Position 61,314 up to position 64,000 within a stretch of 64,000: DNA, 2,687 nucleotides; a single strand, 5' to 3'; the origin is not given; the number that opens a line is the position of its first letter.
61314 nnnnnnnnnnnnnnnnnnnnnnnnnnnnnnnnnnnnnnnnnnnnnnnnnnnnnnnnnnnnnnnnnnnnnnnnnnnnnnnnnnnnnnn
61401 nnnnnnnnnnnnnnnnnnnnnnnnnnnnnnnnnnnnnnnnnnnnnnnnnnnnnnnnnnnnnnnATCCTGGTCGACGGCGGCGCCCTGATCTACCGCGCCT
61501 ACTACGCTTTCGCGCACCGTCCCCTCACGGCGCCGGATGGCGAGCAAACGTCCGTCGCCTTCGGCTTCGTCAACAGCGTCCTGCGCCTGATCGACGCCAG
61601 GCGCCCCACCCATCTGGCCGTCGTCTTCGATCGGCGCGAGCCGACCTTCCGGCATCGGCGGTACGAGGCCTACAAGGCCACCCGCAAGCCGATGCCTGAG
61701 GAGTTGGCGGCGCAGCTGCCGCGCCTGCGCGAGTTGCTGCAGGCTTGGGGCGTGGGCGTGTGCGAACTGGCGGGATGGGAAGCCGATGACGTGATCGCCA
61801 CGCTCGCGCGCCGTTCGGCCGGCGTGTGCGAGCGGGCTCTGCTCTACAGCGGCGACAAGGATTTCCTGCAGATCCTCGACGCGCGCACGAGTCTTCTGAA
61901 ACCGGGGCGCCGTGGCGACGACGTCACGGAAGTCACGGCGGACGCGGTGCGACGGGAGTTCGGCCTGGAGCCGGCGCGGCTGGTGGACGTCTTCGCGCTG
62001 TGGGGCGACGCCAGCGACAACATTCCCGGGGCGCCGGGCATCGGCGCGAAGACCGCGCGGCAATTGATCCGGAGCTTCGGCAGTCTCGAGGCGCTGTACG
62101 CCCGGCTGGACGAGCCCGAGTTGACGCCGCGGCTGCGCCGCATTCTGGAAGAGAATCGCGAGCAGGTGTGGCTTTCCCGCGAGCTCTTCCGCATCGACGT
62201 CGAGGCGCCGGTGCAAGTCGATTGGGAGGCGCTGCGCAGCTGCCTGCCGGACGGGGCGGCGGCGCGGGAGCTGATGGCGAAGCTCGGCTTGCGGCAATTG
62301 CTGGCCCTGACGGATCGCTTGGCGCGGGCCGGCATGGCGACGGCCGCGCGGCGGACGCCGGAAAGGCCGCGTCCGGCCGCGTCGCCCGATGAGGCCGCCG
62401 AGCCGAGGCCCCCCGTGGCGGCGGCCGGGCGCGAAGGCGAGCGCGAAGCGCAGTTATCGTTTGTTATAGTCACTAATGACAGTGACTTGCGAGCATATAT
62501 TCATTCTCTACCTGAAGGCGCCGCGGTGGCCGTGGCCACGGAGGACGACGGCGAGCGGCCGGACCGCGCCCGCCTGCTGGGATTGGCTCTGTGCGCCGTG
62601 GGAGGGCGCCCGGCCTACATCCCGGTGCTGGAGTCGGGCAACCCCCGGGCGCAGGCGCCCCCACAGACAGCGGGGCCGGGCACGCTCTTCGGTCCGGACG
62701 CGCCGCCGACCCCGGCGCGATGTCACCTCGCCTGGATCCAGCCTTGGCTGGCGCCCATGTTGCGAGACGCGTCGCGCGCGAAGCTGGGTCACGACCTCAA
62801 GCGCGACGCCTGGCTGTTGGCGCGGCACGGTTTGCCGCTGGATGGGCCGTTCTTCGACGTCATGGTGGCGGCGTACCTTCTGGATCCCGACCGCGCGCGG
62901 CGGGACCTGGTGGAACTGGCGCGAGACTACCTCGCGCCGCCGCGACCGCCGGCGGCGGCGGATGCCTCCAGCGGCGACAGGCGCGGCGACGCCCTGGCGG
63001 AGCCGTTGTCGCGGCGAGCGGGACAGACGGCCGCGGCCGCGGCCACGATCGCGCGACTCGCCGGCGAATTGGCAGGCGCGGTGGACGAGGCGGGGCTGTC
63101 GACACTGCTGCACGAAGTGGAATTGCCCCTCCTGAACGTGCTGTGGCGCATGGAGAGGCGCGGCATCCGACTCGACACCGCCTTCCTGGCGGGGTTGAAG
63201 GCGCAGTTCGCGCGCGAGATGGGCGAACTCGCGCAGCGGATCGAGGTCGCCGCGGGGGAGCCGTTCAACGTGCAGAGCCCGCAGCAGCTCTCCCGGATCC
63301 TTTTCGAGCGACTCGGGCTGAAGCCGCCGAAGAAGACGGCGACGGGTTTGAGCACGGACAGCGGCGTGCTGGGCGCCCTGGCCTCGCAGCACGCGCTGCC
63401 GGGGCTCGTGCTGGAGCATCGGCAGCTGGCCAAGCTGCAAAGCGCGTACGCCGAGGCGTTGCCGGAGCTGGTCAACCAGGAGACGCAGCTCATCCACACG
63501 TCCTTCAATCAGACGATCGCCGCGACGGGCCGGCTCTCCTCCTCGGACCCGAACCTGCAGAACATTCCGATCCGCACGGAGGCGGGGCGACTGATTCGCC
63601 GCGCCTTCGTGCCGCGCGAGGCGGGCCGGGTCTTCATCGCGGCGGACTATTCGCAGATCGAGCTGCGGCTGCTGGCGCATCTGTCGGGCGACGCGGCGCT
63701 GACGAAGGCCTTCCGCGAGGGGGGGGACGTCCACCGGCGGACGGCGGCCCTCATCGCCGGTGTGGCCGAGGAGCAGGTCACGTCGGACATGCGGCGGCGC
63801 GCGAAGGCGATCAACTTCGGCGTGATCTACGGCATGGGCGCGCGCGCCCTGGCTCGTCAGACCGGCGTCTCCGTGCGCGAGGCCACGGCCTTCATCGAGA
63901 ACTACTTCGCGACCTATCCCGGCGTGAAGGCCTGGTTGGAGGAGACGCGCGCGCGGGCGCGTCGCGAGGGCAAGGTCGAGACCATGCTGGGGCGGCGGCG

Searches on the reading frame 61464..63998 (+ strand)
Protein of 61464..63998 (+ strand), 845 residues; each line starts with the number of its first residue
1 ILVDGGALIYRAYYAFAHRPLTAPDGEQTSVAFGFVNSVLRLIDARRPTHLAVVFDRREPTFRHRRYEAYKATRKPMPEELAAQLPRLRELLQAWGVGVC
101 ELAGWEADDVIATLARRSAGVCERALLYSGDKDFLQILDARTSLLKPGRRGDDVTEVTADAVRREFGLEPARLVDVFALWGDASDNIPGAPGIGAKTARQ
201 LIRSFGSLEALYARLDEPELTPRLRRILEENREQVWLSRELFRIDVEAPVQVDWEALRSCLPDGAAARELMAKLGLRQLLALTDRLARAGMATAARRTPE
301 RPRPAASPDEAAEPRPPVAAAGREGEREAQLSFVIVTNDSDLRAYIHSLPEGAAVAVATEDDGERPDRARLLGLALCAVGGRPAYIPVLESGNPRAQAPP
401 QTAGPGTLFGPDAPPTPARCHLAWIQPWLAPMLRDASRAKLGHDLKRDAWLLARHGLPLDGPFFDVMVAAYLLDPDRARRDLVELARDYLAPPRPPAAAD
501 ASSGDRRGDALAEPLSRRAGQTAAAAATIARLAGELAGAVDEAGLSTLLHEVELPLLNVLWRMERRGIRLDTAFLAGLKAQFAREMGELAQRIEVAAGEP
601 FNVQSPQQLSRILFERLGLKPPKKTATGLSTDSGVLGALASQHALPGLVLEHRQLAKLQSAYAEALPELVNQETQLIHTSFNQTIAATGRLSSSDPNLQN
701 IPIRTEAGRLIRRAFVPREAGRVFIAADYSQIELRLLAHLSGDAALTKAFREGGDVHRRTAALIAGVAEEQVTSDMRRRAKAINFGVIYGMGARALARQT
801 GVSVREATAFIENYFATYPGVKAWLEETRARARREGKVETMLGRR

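Call 30: find_homologous_proteins(query=window:61464-63998:+, max_evalue=1e-50)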
Query window:61464-63998:+ (845 aa): 4695 proteins with E <= 1e-50 among 8000 candidates; the best 120 are listed.
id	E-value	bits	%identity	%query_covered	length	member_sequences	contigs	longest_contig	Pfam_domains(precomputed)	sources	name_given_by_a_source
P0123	0.0e+0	1852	100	100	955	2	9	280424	PF01612.27,PF01367.26,PF02739.23,PF22619.3,PF00476.27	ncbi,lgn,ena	-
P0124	0.0e+0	1133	64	100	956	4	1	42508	PF01612.27,PF01367.26,PF02739.23,PF00476.27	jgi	jgi:DNA polymerase-1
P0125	0.0e+0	1129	65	100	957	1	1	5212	PF01612.27,PF01367.26,PF02739.23,PF00476.27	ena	-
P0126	0.0e+0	1115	64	100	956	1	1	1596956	PF01612.27,PF01367.26,PF02739.23,PF00476.27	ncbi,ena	-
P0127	0.0e+0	1102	64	100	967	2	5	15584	PF01612.27,PF01367.26,PF02739.23,PF00476.27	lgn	-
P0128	0.0e+0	1094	62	100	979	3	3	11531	PF01612.27,PF01367.26,PF02739.23,PF00476.27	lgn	-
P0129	0.0e+0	1032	59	100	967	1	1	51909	PF01612.27,PF01367.26,PF02739.23,PF22619.3,PF00476.27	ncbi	-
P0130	0.0e+0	1032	60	100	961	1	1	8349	PF01612.27,PF01367.26,PF02739.23,PF22619.3,PF00476.27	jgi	jgi:DNA polymerase-1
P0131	0.0e+0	1029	60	100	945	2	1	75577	PF01612.27,PF01367.26,PF02739.23,PF22619.3,PF00476.27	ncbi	-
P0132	0.0e+0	1014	59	100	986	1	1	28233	PF01612.27,PF01367.26,PF02739.23,PF22619.3,PF00476.27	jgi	jgi:DNA polymerase-1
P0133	1.1e-296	1004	55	66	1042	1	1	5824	PF01612.27,PF01367.26,PF02739.23,PF00476.27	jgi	jgi:DNA polymerase-1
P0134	3.9e-296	1003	59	100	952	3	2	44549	PF01612.27,PF01367.26,PF02739.23,PF22619.3,PF00476.27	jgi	-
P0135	7.2e-294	995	57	100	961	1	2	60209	PF01612.27,PF01367.26,PF02739.23,PF00476.27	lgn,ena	-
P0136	1.9e-290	984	58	61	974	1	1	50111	PF01612.27,PF01367.26,PF02739.23,PF22619.3,PF00476.27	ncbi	-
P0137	2.9e-290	983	57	100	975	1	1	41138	PF01612.27,PF01367.26,PF02739.23,PF22619.3,PF00476.27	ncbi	ncbi:MAG: DNA polymerase I [bacterium]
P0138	7.3e-284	962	56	100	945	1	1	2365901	PF01612.27,PF01367.26,PF02739.23,PF22619.3,PF00476.27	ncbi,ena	-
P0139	1.5e-283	961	55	100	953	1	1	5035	PF01612.27,PF01367.26,PF02739.23,PF22619.3,PF00476.27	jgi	jgi:DNA polymerase-1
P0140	3.2e-282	957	55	100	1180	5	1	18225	PF01612.27,PF01467.33,PF01367.26,PF02739.23,PF22619.3,PF00476.27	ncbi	-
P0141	3.4e-279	947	58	100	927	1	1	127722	PF01612.27,PF01367.26,PF02739.23,PF00476.27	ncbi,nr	ncbi:MAG: DNA polymerase I [bacterium]|nr:DNA polymerase I [bacterium]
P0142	3.4e-279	947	54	100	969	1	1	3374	PF01612.27,PF01367.26,PF02739.23,PF00476.27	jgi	-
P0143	4.4e-278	943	57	100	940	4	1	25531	PF01612.27,PF01367.26,PF02739.23,PF22619.3,PF00476.27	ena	-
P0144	9.2e-278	942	57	100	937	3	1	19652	PF01612.27,PF01367.26,PF02739.23,PF00476.27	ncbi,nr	ncbi:MAG: DNA polymerase I [bacterium]|nr:DNA polymerase I [bacterium]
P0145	2.6e-277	940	57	100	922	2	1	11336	PF01612.27,PF01367.26,PF02739.23,PF00476.27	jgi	-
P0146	3.5e-277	940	57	100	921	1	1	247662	PF01612.27,PF01367.26,PF02739.23,PF00476.27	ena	-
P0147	8.8e-277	939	57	100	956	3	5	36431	PF01612.27,PF01367.26,PF02739.23,PF22619.3,PF00476.27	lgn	-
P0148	9.9e-277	938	58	100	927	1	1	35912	PF01612.27,PF01367.26,PF02739.23,PF00476.27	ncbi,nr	ncbi:MAG: DNA polymerase I [Candidatus Latescibacteria bacterium]|nr:DNA polymerase I [Candidatus La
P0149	1.2e-276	938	57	100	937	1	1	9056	PF01612.27,PF01367.26,PF02739.23,PF22619.3,PF00476.27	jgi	jgi:DNA polymerase-1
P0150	1.8e-276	938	54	100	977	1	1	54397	PF01612.27,PF01367.26,PF02739.23,PF22619.3,PF00476.27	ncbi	-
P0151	3.4e-276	937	56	100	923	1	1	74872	PF01612.27,PF01367.26,PF02739.23,PF22619.3,PF00476.27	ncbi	-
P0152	6.7e-276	936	56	100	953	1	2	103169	PF01612.27,PF01367.26,PF02739.23,PF22619.3,PF00476.27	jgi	jgi:DNA polymerase-1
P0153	7.1e-276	936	56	100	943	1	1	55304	PF01612.27,PF01367.26,PF02739.23,PF00476.27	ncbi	ncbi:MAG: DNA polymerase I [Candidatus Krumholzibacteriia bacterium]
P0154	1.1e-275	935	58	100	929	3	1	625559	PF01612.27,PF01367.26,PF02739.23,PF00476.27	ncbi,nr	ncbi:MAG: DNA polymerase I [bacterium]|nr:DNA polymerase I [bacterium]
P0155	1.6e-275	934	55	100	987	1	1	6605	PF01612.27,PF01367.26,PF02739.23,PF22619.3,PF00476.27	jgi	-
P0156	2.0e-275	934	58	100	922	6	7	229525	PF01612.27,PF01367.26,PF02739.23,PF00476.27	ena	-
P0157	2.2e-275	934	56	100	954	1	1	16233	PF01612.27,PF01367.26,PF02739.23,PF00476.27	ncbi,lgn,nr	ncbi:MAG: DNA polymerase I [Gemmatimonadales bacterium]|nr:DNA polymerase I [Gemmatimonadales bacter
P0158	5.7e-275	933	55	100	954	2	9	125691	PF01612.27,PF01367.26,PF02739.23,PF22619.3,PF00476.27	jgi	-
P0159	6.5e-275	932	58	100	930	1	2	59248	PF01612.27,PF01367.26,PF02739.23,PF22619.3,PF00476.27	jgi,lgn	-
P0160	7.6e-275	932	56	100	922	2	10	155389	PF01612.27,PF01367.26,PF02739.23,PF00476.27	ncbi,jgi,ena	-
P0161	1.6e-274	931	58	100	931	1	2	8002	PF01612.27,PF01367.26,PF02739.23,PF22619.3,PF00476.27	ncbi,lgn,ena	-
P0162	1.7e-274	931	57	100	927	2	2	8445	PF01612.27,PF01367.26,PF02739.23,PF00476.27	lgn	-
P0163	2.0e-274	931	56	100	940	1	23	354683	PF01612.27,PF01367.26,PF02739.23,PF22619.3,PF00476.27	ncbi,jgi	jgi:DNA polymerase-1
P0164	5.2e-274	929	57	100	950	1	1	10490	PF01612.27,PF01367.26,PF02739.23,PF22619.3,PF00476.27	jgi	jgi:DNA polymerase-1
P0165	1.4e-273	928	55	100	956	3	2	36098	PF01612.27,PF01367.26,PF02739.23,PF22619.3,PF00476.27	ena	-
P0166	1.6e-273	928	58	100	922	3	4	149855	PF01612.27,PF01367.26,PF02739.23,PF00476.27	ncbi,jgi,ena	-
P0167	4.9e-273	926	56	100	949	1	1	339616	PF01612.27,PF01367.26,PF02739.23,PF22619.3,PF00476.27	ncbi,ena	-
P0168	5.7e-273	926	57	100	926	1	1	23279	PF01612.27,PF01367.26,PF02739.23,PF22619.3,PF00476.27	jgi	-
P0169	9.2e-273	925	57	100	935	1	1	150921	PF01612.27,PF01367.26,PF02739.23,PF00476.27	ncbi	-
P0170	9.5e-273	925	55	100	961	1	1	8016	PF01612.27,PF01367.26,PF02739.23,PF22619.3,PF00476.27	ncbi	-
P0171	2.2e-272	924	55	100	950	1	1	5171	PF01612.27,PF01367.26,PF02739.23,PF00476.27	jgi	jgi:DNA polymerase-1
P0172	9.5e-272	922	54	100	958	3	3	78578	PF01612.27,PF01367.26,PF02739.23,PF22619.3,PF00476.27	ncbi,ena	-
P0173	1.6e-271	921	57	100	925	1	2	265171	PF01612.27,PF01367.26,PF02739.23,PF00476.27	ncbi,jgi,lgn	-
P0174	2.6e-271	921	57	100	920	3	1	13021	PF01612.27,PF01367.26,PF02739.23,PF00476.27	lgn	-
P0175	2.7e-271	920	56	100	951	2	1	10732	PF01612.27,PF01367.26,PF02739.23,PF22619.3,PF00476.27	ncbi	-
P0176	3.2e-271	920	56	100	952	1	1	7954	PF01612.27,PF01367.26,PF02739.23,PF22619.3,PF00476.27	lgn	-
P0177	3.8e-271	920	55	100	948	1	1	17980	PF01612.27,PF01367.26,PF02739.23,PF00476.27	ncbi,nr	ncbi:DNA polymerase I [bacterium]|nr:DNA polymerase I [bacterium]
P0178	5.5e-271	920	54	100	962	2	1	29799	PF01612.27,PF01367.26,PF02739.23,PF22619.3,PF00476.27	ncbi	-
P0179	5.5e-271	919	55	100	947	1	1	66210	PF01612.27,PF01367.26,PF02739.23,PF22619.3,PF00476.27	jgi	-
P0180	6.8e-271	919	56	100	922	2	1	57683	PF01612.27,PF01367.26,PF02739.23,PF22619.3,PF00476.27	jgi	-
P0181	8.5e-271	919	54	100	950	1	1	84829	PF01612.27,PF01367.26,PF02739.23,PF22619.3,PF00476.27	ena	-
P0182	8.9e-271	919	55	100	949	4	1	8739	PF01612.27,PF01367.26,PF02739.23,PF00476.27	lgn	-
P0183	1.0e-270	919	57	100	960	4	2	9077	PF01612.27,PF01367.26,PF02739.23,PF00476.27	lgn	-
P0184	1.8e-270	918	56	100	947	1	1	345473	PF01612.27,PF01367.26,PF02739.23,PF22619.3,PF00476.27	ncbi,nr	ncbi:MAG: DNA polymerase I [bacterium]|nr:DNA polymerase I [bacterium]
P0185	2.0e-270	918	53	100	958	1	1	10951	PF01612.27,PF01367.26,PF02739.23,PF22619.3,PF00476.27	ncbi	-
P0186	2.5e-270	917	56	100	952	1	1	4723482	PF01612.27,PF01367.26,PF02739.23,PF00476.27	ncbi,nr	ncbi:MAG: DNA polymerase I [bacterium]|nr:DNA polymerase I [bacterium]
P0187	2.9e-270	917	55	100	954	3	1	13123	PF01612.27,PF01367.26,PF02739.23,PF00476.27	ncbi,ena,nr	ncbi:DNA polymerase I [bacterium]|nr:MAG: DNA polymerase I [bacterium]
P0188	8.8e-270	916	56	100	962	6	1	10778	PF01612.27,PF01367.26,PF02739.23,PF22619.3,PF00476.27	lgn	-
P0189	2.5e-269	914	57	100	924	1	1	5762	PF01612.27,PF01367.26,PF02739.23,PF22619.3,PF00476.27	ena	-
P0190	2.9e-269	914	55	100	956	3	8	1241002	PF01612.27,PF01367.26,PF02739.23,PF22619.3,PF00476.27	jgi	jgi:DNA polymerase-1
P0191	7.0e-269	913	55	100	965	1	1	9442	PF01612.27,PF01367.26,PF02739.23,PF00476.27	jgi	-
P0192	8.2e-269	912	56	100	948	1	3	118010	PF01612.27,PF01367.26,PF02739.23,PF22619.3,PF00476.27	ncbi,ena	-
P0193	8.6e-269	912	54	100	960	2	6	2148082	PF01612.27,PF01367.26,PF02739.23,PF22619.3,PF00476.27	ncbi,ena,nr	ncbi:MAG TPA: DNA polymerase I [Candidatus Krumholzibacteria bacterium]|nr:DNA polymerase I [Candida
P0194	1.2e-268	912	56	100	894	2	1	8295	PF01612.27,PF01367.26,PF02739.23,PF22619.3,PF00476.27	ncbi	ncbi:MAG: DNA polymerase I, partial [Candidatus Krumholzibacteriia bacterium]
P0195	1.8e-268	911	55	100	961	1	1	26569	PF01612.27,PF01367.26,PF02739.23,PF22619.3,PF00476.27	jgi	jgi:DNA polymerase I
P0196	1.8e-268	911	56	100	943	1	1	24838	PF01612.27,PF01367.26,PF02739.23,PF22619.3,PF00476.27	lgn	-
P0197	2.1e-268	911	55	100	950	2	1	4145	PF01612.27,PF01367.26,PF02739.23,PF00476.27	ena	-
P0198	2.1e-268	911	56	100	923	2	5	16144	PF01612.27,PF01367.26,PF02739.23,PF00476.27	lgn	-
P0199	2.7e-268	911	54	100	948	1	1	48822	PF01612.27,PF01367.26,PF02739.23,PF22619.3,PF00476.27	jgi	-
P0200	3.1e-268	910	55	100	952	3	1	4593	PF01612.27,PF01367.26,PF02739.23,PF22619.3,PF00476.27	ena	-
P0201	4.2e-268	910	55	100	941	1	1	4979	PF01612.27,PF01367.26,PF02739.23,PF00476.27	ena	-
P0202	4.3e-268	910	55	100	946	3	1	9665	PF01612.27,PF01367.26,PF02739.23,PF22619.3,PF00476.27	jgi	jgi:DNA polymerase-1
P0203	7.7e-268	909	56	100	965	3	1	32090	PF01612.27,PF01367.26,PF02739.23,PF22619.3,PF00476.27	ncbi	-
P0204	1.6e-267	908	55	100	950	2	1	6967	PF01612.27,PF01367.26,PF02739.23,PF00476.27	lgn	-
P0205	4.7e-267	906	55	100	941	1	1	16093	PF01612.27,PF01367.26,PF02739.23,PF00476.27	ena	-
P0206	6.6e-267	906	55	100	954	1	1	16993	PF01612.27,PF01367.26,PF02739.23,PF22619.3,PF00476.27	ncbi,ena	-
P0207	7.1e-267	906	55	100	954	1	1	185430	PF01612.27,PF01367.26,PF02739.23,PF22619.3,PF00476.27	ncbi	-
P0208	9.0e-267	906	56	100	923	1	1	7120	PF01612.27,PF01367.26,PF02739.23,PF00476.27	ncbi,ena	-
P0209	1.1e-266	905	54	100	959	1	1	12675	PF01612.27,PF01367.26,PF02739.23,PF00476.27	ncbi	-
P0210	1.1e-266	905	56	100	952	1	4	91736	PF01612.27,PF01367.26,PF02739.23,PF22619.3,PF00476.27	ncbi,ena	-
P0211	1.5e-266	905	55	100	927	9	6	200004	PF01612.27,PF01367.26,PF02739.23,PF22619.3,PF00476.27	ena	-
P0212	2.7e-266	904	54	100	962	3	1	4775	PF01612.27,PF01367.26,PF02739.23,PF00476.27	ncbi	-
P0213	6.0e-266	903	54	100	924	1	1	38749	PF01612.27,PF01367.26,PF02739.23,PF22619.3,PF00476.27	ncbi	-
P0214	9.0e-266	902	55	100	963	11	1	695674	PF01612.27,PF01367.26,PF02739.23,PF22619.3,PF00476.27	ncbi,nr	ncbi:MAG: DNA polymerase I [bacterium]|nr:DNA polymerase I [bacterium]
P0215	9.0e-266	902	53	100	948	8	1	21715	PF01612.27,PF01367.26,PF02739.23,PF22619.3,PF00476.27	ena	-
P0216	1.2e-265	902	55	100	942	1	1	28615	PF01612.27,PF01367.26,PF02739.23,PF22619.3,PF00476.27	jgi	jgi:DNA polymerase-1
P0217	2.0e-265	901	56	100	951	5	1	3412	PF01612.27,PF01367.26,PF02739.23,PF22619.3,PF00476.27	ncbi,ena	-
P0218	3.9e-265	900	53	100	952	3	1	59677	PF01612.27,PF01367.26,PF02739.23,PF00476.27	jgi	-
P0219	6.0e-265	900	56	97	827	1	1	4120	PF01612.27,PF01367.26,PF02739.23,PF22619.3,PF00476.27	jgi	jgi:DNA polymerase I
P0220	8.7e-265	899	56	100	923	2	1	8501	PF01612.27,PF01367.26,PF02739.23,PF00476.27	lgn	-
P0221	1.7e-264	898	53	100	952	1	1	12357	PF01612.27,PF01367.26,PF02739.23,PF00476.27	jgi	jgi:DNA polymerase-1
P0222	2.3e-264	898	54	100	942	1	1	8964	PF01612.27,PF01367.26,PF02739.23,PF22619.3,PF00476.27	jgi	jgi:DNA polymerase-1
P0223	6.0e-264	896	55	100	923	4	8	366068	PF01612.27,PF01367.26,PF02739.23,PF00476.27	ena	-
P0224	5.0e-263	893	55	100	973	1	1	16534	PF01612.27,PF01367.26,PF02739.23,PF00476.27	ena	-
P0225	1.2e-262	892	54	100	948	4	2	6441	PF01612.27,PF01367.26,PF02739.23,PF00476.27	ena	-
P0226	1.2e-262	892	53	100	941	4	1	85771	PF01612.27,PF01367.26,PF02739.23,PF22619.3,PF00476.27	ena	-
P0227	1.4e-262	892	53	100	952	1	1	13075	PF01612.27,PF01367.26,PF02739.23,PF00476.27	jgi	jgi:DNA polymerase-1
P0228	1.4e-261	888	54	100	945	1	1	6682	PF01612.27,PF01367.26,PF02739.23,PF22619.3,PF00476.27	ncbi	-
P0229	1.7e-261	888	53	100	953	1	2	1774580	PF01612.27,PF01367.26,PF02739.23,PF00476.27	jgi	jgi:DNA polymerase I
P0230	3.0e-261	887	53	100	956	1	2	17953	PF01612.27,PF01367.26,PF02739.23,PF00476.27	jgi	jgi:DNA polymerase-1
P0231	1.4e-260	885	54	100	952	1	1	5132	PF01612.27,PF01367.26,PF02739.23,PF00476.27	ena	-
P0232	1.5e-260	885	54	100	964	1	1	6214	PF01612.27,PF01367.26,PF02739.23,PF00476.27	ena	-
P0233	1.8e-260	885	53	100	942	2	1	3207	PF01612.27,PF01367.26,PF02739.23,PF00476.27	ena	-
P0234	2.2e-260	884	54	100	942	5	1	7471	PF01612.27,PF01367.26,PF02739.23,PF00476.27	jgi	-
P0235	5.5e-260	883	55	100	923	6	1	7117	PF01612.27,PF01367.26,PF02739.23,PF00476.27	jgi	-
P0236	9.8e-260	882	53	100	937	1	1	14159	PF01612.27,PF01367.26,PF02739.23,PF00476.27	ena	-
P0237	5.5e-259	880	53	100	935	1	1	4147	PF01612.27,PF01367.26,PF02739.23,PF00476.27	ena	-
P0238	6.3e-259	880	53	100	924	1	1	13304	PF01612.27,PF01367.26,PF02739.23,PF22619.3,PF00476.27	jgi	jgi:DNA polymerase I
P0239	2.2e-257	874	52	100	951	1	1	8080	PF01612.27,PF01367.26,PF02739.23,PF22619.3,PF00476.27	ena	-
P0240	3.2e-257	874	53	100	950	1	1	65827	PF01612.27,PF01367.26,PF02739.23,PF22619.3,PF00476.27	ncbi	-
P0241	3.2e-257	874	53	100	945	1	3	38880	PF01612.27,PF01367.26,PF02739.23,PF22619.3,PF00476.27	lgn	-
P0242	4.0e-257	874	53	100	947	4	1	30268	PF01612.27,PF01367.26,PF02739.23,PF22619.3,PF00476.27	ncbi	ncbi:MAG: DNA polymerase I [bacterium]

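Call 33: find_encoding_contigs(protein=P0126, flank=500, max_places=1)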
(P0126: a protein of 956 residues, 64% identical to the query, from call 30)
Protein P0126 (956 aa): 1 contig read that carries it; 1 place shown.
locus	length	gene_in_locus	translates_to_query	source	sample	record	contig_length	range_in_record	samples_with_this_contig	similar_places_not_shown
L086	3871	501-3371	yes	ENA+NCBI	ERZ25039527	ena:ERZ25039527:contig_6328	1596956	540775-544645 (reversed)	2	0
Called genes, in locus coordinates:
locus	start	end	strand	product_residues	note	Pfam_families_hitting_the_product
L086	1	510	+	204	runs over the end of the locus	PF01467:CTP_transf_like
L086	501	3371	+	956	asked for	PF02739:5_3_exonuc_N, PF01367:5_3_exonuc, PF01612:DNA_pol_A_exo1, PF00476:DNA_pol_A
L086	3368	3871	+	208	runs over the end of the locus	PF01121:CoaE, PF13238:AAA_18 (faint)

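Call 34: find_encoding_contigs(protein=P0124, flank=500, max_places=1)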
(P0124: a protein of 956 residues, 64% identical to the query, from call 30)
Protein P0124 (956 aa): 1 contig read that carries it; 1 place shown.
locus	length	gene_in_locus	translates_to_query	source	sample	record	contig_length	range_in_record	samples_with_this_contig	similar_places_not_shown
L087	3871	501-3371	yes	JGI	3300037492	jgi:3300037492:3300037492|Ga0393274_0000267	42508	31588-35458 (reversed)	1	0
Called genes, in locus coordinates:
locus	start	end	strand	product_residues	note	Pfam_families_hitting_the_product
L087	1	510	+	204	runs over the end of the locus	PF01467:CTP_transf_like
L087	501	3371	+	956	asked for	PF02739:5_3_exonuc_N, PF01367:5_3_exonuc, PF01612:DNA_pol_A_exo1, PF00476:DNA_pol_A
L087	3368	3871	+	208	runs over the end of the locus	PF01121:CoaE, PF13238:AAA_18 (faint)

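Call 35: find_encoding_contigs(protein=P0127, flank=500, max_places=1)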
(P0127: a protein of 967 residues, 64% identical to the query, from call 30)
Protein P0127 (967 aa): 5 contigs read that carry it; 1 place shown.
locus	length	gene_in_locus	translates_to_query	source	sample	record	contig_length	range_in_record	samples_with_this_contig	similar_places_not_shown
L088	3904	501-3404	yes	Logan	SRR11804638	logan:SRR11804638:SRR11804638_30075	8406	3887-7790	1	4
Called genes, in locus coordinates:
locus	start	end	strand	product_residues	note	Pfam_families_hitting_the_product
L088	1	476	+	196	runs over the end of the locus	PF01467:CTP_transf_like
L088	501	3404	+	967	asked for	PF02739:5_3_exonuc_N, PF01367:5_3_exonuc, PF01612:DNA_pol_A_exo1, PF00476:DNA_pol_A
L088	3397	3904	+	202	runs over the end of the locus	PF01121:CoaE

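Call 36: find_encoding_contigs(protein=P0129, flank=500, max_places=1)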
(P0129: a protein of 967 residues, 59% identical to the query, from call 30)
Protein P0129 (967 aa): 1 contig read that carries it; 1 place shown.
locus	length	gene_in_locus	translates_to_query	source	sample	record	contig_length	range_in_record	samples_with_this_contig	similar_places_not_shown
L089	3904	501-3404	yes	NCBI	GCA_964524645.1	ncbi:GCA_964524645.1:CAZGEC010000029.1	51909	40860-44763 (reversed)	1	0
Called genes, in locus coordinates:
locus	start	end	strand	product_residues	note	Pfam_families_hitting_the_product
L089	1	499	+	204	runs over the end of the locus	PF01467:CTP_transf_like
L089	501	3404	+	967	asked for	PF02739:5_3_exonuc_N, PF01367:5_3_exonuc, PF01612:DNA_pol_A_exo1, PF22619:DNA_polI_exo1 (faint), PF00476:DNA_pol_A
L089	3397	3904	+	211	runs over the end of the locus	PF01121:CoaE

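Call 45: find_related_loci(query=A3, collection=metagenome_contigs, flank=3500)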
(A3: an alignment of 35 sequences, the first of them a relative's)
Query A3 (955 aa) in metagenome_contigs; peptide patterns used: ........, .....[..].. (x = any residue, [..] = any of these).
600 stretches matched a pattern (row limit reached: there are more); 599 encode a relative of the query (tblastn E <= 1e-3); the best 80 are kept; 80 distinct loci.
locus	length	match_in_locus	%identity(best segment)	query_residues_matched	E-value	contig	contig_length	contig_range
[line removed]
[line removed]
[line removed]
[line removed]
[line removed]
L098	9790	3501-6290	36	3-954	0e+0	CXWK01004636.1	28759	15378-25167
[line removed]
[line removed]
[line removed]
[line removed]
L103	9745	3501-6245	42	3-950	0e+0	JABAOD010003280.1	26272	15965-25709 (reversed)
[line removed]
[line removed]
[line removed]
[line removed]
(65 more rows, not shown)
